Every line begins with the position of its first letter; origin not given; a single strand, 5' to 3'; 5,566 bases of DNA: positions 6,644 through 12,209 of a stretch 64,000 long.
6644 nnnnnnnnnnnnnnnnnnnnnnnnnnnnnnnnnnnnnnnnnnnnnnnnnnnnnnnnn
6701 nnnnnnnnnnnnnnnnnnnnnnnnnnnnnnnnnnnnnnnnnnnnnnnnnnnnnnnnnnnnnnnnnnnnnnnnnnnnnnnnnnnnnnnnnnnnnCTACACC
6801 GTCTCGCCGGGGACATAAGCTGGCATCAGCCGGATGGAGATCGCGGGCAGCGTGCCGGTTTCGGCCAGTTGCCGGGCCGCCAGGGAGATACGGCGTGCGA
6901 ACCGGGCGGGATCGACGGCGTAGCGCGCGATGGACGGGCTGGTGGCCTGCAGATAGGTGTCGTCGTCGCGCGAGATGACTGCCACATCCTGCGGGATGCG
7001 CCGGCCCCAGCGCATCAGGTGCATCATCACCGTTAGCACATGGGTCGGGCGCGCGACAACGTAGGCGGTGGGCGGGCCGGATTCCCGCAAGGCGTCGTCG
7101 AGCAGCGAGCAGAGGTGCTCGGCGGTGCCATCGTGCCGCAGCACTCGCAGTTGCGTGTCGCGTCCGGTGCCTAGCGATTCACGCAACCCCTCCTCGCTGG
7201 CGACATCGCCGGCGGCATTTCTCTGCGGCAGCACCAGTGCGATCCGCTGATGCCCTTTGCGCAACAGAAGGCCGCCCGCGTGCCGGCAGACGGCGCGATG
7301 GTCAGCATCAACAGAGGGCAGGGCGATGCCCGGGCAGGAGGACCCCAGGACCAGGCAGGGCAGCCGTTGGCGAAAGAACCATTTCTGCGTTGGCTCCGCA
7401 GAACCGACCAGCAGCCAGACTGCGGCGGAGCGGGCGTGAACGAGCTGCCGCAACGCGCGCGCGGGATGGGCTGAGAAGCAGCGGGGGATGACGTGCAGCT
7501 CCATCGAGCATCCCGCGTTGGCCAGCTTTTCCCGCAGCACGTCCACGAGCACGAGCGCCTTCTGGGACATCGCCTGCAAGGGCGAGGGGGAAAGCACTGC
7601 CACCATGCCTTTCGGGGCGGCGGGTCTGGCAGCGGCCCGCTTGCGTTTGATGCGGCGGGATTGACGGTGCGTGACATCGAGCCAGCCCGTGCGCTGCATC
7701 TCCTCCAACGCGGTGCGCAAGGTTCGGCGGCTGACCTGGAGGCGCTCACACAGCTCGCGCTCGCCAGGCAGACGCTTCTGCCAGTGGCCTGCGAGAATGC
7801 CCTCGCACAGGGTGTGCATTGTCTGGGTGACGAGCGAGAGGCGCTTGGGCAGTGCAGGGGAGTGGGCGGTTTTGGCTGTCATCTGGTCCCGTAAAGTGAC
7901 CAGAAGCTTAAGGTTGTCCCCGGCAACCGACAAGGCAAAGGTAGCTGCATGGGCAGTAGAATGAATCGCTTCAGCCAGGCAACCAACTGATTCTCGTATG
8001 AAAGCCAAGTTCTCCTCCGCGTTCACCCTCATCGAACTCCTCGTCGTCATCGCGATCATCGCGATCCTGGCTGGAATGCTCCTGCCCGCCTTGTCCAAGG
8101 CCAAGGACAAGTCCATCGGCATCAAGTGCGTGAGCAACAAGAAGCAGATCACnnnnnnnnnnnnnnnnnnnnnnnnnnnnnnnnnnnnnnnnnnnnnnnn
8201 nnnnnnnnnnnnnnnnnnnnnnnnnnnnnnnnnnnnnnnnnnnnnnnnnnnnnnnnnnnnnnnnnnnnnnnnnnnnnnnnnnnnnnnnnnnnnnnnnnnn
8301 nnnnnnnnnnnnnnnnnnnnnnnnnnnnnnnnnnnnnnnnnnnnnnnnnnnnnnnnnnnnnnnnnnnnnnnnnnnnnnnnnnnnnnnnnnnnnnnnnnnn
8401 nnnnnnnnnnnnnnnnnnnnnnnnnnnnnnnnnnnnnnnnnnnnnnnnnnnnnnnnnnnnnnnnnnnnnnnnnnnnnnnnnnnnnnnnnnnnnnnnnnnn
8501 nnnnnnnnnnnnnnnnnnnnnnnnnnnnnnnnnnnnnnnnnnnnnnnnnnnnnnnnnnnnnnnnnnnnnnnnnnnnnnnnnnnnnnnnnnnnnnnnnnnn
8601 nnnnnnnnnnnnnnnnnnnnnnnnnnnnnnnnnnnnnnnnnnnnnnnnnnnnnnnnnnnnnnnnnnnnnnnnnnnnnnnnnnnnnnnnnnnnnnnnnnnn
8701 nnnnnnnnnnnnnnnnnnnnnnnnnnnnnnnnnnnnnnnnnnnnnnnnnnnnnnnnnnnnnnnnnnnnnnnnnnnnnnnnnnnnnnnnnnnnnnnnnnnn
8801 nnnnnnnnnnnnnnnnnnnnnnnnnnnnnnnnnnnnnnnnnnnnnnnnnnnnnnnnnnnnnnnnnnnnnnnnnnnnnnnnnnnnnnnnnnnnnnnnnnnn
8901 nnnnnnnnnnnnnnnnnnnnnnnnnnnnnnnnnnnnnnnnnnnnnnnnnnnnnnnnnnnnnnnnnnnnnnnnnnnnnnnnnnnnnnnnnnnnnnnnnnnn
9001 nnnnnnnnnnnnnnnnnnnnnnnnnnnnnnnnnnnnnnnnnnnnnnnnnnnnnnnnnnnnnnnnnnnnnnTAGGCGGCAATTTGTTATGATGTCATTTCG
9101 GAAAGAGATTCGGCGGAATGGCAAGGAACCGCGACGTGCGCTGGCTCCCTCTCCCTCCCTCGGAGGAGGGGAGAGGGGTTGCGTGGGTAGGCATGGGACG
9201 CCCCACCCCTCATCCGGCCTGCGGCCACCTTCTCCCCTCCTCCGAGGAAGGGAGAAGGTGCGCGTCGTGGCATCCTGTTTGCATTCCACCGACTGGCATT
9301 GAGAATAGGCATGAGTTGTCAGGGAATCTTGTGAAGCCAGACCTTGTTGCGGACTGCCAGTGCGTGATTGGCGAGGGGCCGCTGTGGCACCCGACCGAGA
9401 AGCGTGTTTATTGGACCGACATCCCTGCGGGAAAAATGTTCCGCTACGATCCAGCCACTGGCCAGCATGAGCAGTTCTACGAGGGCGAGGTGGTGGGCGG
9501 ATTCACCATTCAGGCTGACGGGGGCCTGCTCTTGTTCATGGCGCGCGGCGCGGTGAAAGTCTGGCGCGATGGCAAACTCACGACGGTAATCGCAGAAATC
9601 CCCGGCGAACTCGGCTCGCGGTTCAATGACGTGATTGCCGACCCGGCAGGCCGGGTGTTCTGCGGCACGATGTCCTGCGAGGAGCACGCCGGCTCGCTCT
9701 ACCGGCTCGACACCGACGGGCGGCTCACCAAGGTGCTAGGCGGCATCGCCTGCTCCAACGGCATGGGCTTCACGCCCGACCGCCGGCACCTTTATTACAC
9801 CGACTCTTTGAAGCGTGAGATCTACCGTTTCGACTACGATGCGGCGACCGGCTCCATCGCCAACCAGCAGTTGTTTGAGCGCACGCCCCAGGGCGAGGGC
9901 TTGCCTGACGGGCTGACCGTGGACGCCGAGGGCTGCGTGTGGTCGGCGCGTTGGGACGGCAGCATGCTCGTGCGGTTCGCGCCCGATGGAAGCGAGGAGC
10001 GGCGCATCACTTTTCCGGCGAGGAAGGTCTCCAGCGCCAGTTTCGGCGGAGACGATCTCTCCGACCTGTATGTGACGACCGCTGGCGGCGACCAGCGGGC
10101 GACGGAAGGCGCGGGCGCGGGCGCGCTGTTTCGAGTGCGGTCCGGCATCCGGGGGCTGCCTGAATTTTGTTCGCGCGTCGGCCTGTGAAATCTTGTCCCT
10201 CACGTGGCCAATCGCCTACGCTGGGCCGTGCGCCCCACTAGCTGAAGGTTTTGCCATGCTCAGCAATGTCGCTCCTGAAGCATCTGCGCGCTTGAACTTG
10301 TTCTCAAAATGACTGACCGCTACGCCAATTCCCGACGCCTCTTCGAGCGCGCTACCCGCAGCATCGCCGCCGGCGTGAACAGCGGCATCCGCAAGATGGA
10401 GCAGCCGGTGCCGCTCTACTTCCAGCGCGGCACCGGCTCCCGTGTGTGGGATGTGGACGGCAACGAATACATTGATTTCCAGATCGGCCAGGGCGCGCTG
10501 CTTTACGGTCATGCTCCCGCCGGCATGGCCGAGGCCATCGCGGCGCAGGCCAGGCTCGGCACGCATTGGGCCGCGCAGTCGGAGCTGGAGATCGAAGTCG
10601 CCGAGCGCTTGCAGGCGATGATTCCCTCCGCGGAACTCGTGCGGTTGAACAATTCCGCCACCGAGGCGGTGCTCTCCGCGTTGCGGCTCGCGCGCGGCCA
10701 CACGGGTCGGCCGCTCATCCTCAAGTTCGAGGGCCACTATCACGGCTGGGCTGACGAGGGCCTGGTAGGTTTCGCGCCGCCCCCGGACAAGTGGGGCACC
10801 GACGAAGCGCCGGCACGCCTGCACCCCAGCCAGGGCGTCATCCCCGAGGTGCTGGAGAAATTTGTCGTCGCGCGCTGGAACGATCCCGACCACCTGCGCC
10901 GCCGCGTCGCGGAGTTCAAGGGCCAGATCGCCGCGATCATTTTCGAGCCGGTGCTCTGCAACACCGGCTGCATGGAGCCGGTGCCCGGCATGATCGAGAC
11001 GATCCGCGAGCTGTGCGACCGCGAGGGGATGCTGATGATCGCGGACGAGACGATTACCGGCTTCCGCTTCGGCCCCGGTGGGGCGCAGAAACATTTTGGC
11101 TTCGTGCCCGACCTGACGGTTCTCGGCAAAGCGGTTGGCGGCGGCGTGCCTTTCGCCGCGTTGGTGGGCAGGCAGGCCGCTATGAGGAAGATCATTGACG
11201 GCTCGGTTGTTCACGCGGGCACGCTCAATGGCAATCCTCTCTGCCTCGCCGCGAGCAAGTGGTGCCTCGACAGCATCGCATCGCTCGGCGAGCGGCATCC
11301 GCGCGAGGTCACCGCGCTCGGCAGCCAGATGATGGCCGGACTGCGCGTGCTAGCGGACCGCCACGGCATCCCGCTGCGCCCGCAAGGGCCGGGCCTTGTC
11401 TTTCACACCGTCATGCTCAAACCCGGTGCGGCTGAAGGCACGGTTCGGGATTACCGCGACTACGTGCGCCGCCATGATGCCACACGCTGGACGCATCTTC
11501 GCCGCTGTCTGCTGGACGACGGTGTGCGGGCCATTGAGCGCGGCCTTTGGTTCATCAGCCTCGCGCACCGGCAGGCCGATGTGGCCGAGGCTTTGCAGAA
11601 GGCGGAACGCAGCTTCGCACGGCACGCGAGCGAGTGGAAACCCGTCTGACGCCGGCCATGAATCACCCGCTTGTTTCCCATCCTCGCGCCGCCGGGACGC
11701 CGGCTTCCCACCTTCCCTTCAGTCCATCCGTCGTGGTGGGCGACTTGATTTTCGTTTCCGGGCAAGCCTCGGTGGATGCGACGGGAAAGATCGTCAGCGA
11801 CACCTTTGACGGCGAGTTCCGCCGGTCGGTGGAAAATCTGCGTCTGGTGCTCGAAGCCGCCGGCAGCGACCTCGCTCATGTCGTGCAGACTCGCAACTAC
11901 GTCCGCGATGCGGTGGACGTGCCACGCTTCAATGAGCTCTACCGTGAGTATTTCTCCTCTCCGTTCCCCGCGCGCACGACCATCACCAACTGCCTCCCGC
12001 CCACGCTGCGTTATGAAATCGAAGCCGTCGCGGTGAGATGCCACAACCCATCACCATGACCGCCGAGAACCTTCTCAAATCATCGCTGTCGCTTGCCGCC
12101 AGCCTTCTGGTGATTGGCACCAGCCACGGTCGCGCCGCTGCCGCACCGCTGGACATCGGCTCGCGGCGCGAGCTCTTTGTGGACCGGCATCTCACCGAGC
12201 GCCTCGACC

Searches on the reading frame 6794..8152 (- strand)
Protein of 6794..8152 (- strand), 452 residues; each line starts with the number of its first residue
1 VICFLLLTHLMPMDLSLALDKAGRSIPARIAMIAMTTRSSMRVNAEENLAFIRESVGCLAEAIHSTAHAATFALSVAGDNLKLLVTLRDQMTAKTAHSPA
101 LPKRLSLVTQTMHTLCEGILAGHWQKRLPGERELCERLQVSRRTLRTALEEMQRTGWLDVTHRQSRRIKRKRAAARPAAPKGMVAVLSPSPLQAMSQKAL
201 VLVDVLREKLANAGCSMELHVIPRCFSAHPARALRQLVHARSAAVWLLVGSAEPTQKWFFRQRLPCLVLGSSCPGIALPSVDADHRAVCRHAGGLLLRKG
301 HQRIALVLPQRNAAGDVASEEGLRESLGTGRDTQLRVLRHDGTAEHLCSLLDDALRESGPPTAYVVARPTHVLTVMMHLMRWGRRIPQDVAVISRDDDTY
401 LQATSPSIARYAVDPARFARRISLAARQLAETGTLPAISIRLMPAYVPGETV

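Call 57: search_protein_families(library=pfam, proteins=[window:6794-8152:-], max_evalue=0.01)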
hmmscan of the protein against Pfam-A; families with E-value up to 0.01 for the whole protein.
window:6794-8152:- (452 aa): 5 families
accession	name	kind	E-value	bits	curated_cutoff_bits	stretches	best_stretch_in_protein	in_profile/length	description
PF13377.12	Peripla_BP_3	-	3.9e-17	63.3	26.5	1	296-452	4-167/167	Periplasmic binding protein-like domain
PF00392.27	GntR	-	3e-09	36.9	27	1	115-165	9-61/64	Bacterial regulatory proteins, gntR family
PF08279.18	HTH_11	-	0.0024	18.2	25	1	133-161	20-47/55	HTH domain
PF00532.27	Peripla_BP_1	-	0.0036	17.3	22.2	1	277-392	96-216/281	Periplasmic binding proteins and sugar binding domain of LacI family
PF07848.18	PaaX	-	0.0071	17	24.8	0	133-163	28-58/70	PaaX-like protein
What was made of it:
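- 6794..8152 (-): GntR-HTH + Peripla_BP_3 sugar-type regulator (start codon uncertain). Pfam (call 57).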

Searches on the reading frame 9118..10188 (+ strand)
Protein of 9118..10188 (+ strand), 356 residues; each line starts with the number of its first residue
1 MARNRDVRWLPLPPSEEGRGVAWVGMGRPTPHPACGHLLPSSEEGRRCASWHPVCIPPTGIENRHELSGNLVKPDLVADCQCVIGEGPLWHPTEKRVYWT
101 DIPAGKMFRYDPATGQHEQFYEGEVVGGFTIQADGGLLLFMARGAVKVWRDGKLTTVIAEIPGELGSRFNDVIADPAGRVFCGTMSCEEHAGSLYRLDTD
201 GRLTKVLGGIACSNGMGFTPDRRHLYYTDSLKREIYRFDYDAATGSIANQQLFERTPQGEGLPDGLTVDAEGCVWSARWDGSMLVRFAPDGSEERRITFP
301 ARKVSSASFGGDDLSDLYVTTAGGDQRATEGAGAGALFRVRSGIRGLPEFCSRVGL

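Call 3: search_protein_families(library=pfam, proteins=[window:9118-10188:+], max_evalue=0.01)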
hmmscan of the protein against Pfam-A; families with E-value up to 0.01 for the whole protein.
window:9118-10188:+ (356 aa): 3 families
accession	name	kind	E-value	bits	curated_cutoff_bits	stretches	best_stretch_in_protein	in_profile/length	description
PF08450.18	SGL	-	2e-74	250.7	26.3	1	84-322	1-245/246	SMP-30/Gluconolactonase/LRE-like region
PF03088.22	Str_synth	-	0.00016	22.1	25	1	179-237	24-83/89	Strictosidine synthase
PF01731.26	Arylesterase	-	0.0038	17.8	21.3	0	202-239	45-82/86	Arylesterase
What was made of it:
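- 9118..10188 (+): SMP-30/gluconolactonase-family gene (start codon uncertain). Pfam SGL E 2e-74 (call 3).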

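Call 4: search_protein_families(library=ncbifam, proteins=[window:9118-10188:+], max_evalue=0.01)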
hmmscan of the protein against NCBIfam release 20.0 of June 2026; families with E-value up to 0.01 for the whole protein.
window:9118-10188:+ (356 aa): 0 families

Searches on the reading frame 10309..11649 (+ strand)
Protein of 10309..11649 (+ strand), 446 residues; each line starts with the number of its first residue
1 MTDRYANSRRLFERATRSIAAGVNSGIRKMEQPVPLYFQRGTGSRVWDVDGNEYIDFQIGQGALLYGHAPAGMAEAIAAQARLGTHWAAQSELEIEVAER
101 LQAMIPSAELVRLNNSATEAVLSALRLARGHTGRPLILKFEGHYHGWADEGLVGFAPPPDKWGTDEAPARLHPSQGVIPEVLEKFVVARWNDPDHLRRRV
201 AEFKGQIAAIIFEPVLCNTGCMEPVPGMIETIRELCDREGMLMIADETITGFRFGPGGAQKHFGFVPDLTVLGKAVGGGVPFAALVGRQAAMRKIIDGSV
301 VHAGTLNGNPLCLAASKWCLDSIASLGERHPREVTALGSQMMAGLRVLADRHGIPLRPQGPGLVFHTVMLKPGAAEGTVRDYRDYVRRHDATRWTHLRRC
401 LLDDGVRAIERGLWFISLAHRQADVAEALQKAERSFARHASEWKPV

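Call 3: search_protein_families(library=pfam, proteins=[window:10309-11649:+], max_evalue=0.01)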
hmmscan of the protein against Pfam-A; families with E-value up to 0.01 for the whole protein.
window:10309-11649:+ (446 aa): 1 family
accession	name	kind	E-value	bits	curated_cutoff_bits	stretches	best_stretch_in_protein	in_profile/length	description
PF00202.27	Aminotran_3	-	6.7e-53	180.2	30.5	1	31-362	6-343/403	Aminotransferase class-III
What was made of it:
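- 10309..11649 (+): Stand-alone class-III aminotransferase-fold gene (GSAM/GntE-like, but below the HemL cut-offs). Pfam E 6.7e-53 (call 3).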

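Call 4: search_protein_families(library=ncbifam, proteins=[window:10309-11649:+], max_evalue=0.01)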
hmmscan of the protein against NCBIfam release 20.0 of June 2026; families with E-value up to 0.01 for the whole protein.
window:10309-11649:+ (446 aa): 68 families (the best 25 are shown)
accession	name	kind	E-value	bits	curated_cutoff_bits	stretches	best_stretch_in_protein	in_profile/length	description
NF000818.0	PRK00062.1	subfamily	4.7e-103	345.2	398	1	6-438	4-426/429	glutamate-1-semialdehyde 2,1-aminomutase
TIGR00713.1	hemL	equivalog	6.5e-97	324.9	527.3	1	8-437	2-421/423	glutamate-1-semialdehyde 2,1-aminomutase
NF041362.1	GntE_guanitoxin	equivalog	1.5e-96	323.6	525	1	1-429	1-426/426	guanitoxin biosynthesis PLP-dependent transaminase GntE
NF009055.0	PRK12389.1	equivalog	1.2e-84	284.5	637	1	5-440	3-429/431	glutamate-1-semialdehyde 2,1-aminomutase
NF001864.0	PRK00615.1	equivalog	1.6e-56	191.7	706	1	8-355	7-349/433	glutamate-1-semialdehyde aminotransferase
NF005453.0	PRK07046.1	subfamily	2e-54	184.9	425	1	7-355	29-371/453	transaminase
NF004856.0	PRK06209.1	equivalog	1e-51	175.9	486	1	3-293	6-280/450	glutamate-1-semialdehyde 2,1-aminomutase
NF004426.0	PRK05769.1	equivalog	1.2e-46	159.4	552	2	206-373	221-383/441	acetyl ornithine aminotransferase family protein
NF005993.0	PRK08117.1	subfamily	2.8e-44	151.4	574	1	36-365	27-363/433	aspartate aminotransferase family protein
TIGR00707.1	argD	subfamily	2.9e-44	151.4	410.05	1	34-364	9-324/381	acetylornithine/succinylornithine family transaminase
NF049976.1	AmadipTransam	equivalog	3.6e-42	144.7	650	1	35-324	15-307/416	2-aminoadipate transaminase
NF005692.0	PRK07495.1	equivalog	5.6e-42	143.9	724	1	14-364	9-353/425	4-aminobutyrate--2-oxoglutarate transaminase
NF002874.0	PRK03244.1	equivalog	3.6e-41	141.3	457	1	36-371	27-343/399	acetylornithine transaminase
NF005272.0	PRK06777.1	equivalog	4.9e-39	134.1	725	1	36-341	24-330/421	4-aminobutyrate--2-oxoglutarate transaminase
TIGR00700.1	GABAtrnsam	equivalog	1e-38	133.1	506.65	2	206-326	197-318/420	4-aminobutyrate--2-oxoglutarate transaminase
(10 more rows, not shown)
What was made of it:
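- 10309..11649 (+): TIGR00713 scores 324.9 against a cut-off of 527 (call 4).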

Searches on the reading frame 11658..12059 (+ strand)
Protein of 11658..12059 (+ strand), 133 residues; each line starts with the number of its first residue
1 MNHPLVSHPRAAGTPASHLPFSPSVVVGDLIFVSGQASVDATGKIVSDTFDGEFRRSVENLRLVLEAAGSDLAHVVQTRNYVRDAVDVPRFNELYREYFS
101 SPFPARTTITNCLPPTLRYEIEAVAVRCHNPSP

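Call 51: search_protein_families(library=pfam, proteins=[window:11658-12059:+], max_evalue=0.01)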
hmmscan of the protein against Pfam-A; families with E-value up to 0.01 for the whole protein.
window:11658-12059:+ (133 aa): 1 family
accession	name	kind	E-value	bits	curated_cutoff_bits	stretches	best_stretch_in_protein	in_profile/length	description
PF01042.26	Ribonuc_L-PSP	-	9.8e-24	84.1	27.3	1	15-126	5-120/121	Endoribonuclease L-PSP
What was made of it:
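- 11658..12059 (+): RidA-family (YjgF/L-PSP) gene. Pfam Ribonuc_L-PSP E 9.8e-24 (call 51).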
